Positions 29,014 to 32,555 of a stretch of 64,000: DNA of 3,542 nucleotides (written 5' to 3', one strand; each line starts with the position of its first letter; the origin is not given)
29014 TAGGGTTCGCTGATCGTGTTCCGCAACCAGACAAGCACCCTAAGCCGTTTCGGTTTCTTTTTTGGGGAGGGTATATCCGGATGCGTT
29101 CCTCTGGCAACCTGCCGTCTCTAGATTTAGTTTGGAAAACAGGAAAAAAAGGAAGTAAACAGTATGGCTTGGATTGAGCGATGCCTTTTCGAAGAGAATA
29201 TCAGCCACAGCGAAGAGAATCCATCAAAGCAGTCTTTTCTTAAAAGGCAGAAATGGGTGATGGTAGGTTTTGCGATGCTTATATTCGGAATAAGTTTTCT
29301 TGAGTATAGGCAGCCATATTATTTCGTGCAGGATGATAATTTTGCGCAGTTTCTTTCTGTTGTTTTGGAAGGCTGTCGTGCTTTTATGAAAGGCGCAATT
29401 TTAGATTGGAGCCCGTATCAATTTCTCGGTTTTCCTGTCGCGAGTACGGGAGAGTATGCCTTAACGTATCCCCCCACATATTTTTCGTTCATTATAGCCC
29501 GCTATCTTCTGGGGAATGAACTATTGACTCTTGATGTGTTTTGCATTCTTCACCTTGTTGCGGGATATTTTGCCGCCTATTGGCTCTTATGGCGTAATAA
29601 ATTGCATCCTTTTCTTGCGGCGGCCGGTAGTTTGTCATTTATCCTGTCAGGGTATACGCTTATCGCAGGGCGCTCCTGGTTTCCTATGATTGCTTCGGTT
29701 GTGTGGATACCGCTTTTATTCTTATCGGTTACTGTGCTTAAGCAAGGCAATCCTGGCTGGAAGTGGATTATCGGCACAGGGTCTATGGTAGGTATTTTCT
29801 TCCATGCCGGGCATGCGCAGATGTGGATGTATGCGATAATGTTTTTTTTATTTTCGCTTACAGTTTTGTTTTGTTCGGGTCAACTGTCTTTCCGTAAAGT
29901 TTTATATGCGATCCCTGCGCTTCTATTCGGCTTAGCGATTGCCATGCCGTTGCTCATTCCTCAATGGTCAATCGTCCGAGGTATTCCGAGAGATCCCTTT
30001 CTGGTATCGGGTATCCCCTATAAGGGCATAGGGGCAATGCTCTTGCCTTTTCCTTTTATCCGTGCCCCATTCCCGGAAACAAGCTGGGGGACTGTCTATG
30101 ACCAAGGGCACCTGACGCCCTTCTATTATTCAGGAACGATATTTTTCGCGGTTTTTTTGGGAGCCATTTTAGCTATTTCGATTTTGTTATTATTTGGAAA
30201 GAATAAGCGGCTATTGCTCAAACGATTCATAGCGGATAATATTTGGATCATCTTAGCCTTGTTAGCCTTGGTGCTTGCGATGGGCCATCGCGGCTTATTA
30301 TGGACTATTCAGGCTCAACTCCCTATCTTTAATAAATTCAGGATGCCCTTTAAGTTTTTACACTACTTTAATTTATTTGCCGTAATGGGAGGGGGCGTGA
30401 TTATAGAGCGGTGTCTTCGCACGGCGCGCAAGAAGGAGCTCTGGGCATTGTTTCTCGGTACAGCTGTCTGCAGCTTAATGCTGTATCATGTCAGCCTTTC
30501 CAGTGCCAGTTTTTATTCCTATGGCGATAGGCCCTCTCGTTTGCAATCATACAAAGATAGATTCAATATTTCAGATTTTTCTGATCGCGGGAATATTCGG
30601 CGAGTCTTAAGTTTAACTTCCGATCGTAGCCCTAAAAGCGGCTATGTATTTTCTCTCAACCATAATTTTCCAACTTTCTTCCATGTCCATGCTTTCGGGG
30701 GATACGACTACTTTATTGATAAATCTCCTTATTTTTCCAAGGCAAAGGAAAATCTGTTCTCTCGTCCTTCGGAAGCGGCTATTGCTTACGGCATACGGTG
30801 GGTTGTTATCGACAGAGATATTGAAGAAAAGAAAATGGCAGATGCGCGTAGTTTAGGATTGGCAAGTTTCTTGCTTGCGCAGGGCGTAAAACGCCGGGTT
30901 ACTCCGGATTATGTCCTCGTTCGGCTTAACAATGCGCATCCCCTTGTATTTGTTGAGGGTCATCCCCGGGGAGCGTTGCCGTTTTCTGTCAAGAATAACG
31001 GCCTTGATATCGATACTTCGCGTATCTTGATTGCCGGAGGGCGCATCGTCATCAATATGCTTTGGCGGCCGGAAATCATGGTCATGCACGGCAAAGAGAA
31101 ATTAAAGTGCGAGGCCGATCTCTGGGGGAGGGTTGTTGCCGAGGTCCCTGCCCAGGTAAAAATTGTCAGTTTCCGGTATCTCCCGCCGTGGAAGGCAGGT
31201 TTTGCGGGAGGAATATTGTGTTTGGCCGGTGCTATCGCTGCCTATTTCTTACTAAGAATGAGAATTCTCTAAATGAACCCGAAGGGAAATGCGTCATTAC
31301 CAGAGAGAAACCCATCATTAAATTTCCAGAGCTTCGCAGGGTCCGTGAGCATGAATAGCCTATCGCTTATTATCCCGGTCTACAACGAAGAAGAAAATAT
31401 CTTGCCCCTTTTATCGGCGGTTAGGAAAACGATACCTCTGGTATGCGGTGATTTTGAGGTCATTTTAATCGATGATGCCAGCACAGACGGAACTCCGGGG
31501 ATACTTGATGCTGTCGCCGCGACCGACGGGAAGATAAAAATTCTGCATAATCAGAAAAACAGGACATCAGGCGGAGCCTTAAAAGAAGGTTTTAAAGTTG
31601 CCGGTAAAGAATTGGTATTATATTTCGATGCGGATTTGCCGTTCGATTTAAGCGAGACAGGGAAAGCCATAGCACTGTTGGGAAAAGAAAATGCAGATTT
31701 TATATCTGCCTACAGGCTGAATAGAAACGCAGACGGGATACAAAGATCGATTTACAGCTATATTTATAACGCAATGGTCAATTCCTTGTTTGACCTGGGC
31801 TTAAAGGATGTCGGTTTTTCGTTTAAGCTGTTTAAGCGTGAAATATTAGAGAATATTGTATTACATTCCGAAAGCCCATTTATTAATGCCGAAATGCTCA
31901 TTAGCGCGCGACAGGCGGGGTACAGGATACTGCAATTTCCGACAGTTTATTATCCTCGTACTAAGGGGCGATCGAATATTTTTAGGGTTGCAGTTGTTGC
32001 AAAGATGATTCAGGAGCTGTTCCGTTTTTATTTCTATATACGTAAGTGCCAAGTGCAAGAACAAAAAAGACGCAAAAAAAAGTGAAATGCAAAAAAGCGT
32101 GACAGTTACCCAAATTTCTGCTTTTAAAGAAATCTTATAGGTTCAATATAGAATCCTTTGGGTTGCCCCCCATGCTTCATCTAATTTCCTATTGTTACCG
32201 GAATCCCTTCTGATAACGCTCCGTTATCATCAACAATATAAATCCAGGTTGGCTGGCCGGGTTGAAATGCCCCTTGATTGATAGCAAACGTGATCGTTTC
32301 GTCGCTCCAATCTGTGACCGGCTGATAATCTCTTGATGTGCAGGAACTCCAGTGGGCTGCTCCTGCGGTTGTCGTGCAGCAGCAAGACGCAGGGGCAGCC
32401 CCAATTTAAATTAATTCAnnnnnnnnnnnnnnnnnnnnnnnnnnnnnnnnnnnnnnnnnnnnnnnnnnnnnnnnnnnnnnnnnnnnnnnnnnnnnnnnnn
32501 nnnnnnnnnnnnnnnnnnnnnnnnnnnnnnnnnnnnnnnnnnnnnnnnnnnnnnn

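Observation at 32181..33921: Secreted MopE-like Cys/Asp-repeat protein with a start-less divergent copy of its own C-terminal domain immediately downstream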

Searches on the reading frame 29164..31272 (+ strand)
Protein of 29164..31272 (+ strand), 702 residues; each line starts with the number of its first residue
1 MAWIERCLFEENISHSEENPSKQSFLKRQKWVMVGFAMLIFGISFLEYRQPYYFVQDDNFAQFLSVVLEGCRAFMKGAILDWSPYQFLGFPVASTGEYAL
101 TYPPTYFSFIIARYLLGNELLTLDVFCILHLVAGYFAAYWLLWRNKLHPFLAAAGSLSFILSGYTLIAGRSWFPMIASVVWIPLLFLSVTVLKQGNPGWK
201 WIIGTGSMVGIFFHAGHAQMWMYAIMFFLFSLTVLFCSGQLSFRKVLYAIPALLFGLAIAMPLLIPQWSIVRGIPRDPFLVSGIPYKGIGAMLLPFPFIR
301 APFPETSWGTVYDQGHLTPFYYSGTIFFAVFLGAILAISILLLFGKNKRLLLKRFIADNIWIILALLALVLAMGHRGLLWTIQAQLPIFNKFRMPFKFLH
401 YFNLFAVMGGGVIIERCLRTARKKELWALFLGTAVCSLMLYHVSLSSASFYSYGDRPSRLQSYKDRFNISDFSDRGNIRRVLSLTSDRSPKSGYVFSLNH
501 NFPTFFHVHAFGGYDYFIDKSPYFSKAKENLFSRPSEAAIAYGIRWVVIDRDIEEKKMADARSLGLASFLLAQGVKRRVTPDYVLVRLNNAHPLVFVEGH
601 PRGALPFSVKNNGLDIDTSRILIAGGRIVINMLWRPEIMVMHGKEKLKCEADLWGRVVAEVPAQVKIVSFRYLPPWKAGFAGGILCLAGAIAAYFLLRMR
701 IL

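Call 20: find_related_loci(query=window:29164-31272:+, collection=genome_contigs, flank=10000)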
Query window:29164-31272:+ (702 aa) in genome_contigs; peptide patterns used: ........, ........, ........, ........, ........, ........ (x = any residue, [..] = any of these).
71 stretches matched a pattern, but none encodes a relative of the query by tblastn (E <= 1e-3).

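Call 30: find_homologous_proteins(query=window:29164-31272:+)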
Query window:29164-31272:+ (702 aa): 65 proteins with E <= 0.001 among 8000 candidates.
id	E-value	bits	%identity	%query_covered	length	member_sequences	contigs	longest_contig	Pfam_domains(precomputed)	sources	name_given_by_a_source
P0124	0.0e+0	1611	100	100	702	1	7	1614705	-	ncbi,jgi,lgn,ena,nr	ncbi:MAG TPA: hypothetical protein PL155_03835 [Candidatus Omnitrophota bacterium]|nr:hypothetical p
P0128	0.0e+0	1109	69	100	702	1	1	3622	-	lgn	-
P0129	1.3e-270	918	60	96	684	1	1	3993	-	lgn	-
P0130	3.2e-210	718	49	96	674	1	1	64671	-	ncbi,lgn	-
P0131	3.4e-193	662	47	98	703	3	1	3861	-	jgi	-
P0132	3.8e-149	517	39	93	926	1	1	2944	-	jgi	jgi:hypothetical protein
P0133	2.3e-145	504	40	99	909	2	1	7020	-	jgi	jgi:hypothetical protein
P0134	2.0e-143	498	37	96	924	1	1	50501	-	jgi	-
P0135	8.7e-143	496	39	97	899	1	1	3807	-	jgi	jgi:hypothetical protein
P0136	4.2e-140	487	40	95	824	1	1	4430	-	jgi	jgi:hypothetical protein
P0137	1.2e-138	482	38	93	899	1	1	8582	-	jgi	jgi:hypothetical protein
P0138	6.3e-137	476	40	98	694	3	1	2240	-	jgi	jgi:hypothetical protein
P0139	1.0e-135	472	40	93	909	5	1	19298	-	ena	-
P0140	1.5e-135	472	39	95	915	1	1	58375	-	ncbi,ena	-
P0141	3.3e-135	471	37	99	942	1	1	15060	-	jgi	jgi:hypothetical protein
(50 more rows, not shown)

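Call 32: find_encoding_contigs(protein=P0128, flank=10000, max_places=3)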
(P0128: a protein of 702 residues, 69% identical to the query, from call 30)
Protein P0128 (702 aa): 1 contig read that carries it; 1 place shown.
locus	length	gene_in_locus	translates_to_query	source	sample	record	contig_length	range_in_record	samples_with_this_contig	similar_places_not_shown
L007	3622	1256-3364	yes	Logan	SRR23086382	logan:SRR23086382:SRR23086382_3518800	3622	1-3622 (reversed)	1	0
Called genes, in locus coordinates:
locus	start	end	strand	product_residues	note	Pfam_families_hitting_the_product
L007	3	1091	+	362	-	?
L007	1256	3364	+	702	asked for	-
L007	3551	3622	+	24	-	?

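Call 33: find_encoding_contigs(protein=P0129, flank=10000, max_places=3)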
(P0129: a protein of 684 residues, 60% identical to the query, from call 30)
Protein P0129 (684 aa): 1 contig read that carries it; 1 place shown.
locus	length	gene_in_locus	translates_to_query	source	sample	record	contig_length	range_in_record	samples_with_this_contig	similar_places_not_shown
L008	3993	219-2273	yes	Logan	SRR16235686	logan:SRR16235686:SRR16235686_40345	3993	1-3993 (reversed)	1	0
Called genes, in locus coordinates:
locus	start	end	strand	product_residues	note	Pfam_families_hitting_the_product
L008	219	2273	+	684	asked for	-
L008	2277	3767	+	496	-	PF02310:B12-binding, PF04055:Radical_SAM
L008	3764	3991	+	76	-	?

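Call 34: find_encoding_contigs(protein=P0130, flank=10000, max_places=3)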
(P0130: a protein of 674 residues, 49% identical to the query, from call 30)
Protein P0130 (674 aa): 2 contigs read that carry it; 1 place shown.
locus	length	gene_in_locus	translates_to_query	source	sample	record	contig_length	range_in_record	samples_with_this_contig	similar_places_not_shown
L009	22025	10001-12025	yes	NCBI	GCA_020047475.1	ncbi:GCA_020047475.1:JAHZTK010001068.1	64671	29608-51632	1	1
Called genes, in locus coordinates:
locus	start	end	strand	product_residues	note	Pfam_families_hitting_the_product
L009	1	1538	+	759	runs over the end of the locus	PF05226:CHASE2, PF00211:Guanylate_cyc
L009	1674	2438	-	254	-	PF11750:DUF3307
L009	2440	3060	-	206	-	-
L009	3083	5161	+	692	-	-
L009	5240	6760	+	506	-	-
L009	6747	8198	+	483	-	PF00890:FAD_binding_2 (weak), PF01593:Amino_oxidase, PF13450:NAD_binding_8, PF03275:GLF (faint)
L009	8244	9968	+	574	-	PF05170:AsmA, PF05359:DUF748, PF13116:YhdP (weak), PF05170:AsmA (weak)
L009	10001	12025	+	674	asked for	-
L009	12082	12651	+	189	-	PF13623:SurA_N_2 (faint), PF13624:SurA_N_3 (weak)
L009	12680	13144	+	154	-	PF00672:HAMP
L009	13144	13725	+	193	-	-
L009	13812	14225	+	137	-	-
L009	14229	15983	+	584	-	PF07244:POTRA (weak), PF08479:POTRA_2, PF03865:ShlB, PF01103:Omp85 (faint)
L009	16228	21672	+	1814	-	PF05860:TPS, PF13448:DUF4114 (faint)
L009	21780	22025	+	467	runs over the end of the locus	-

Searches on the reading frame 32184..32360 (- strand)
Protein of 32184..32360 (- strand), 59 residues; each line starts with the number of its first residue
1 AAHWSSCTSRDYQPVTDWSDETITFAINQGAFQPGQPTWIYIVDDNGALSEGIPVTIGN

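Call 73: find_related_loci(query=window:32184-32360:-, collection=metagenome_contigs, flank=5000)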
Query seq(59 aa) (59 aa) in metagenome_contigs; peptide patterns used: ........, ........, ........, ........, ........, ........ (x = any residue, [..] = any of these).
259 stretches matched a pattern; 4 encode a relative of the query (tblastn E <= 1e-3); 4 distinct loci.
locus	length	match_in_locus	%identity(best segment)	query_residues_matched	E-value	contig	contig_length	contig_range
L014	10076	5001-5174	53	1-57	3e-18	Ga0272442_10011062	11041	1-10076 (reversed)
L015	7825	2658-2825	45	3-58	1e-16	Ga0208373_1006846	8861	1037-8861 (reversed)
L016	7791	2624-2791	45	3-58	2e-16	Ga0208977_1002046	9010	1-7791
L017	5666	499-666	45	3-58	2e-16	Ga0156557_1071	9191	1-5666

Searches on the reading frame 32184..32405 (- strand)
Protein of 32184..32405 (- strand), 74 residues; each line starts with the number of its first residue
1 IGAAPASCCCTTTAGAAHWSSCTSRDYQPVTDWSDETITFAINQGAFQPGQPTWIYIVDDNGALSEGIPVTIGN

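Call 4: search_protein_families(library=pfam, proteins=[window:32184-32405:-], max_evalue=1)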
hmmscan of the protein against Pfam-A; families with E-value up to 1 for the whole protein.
seq(74 aa): 0 families

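Call 17: find_homologous_proteins(query=window:32184-32405:-, max_evalue=0.01)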
Query window:32184-32405:-: no candidate shares three 5-residue words with the query. No homologue found.
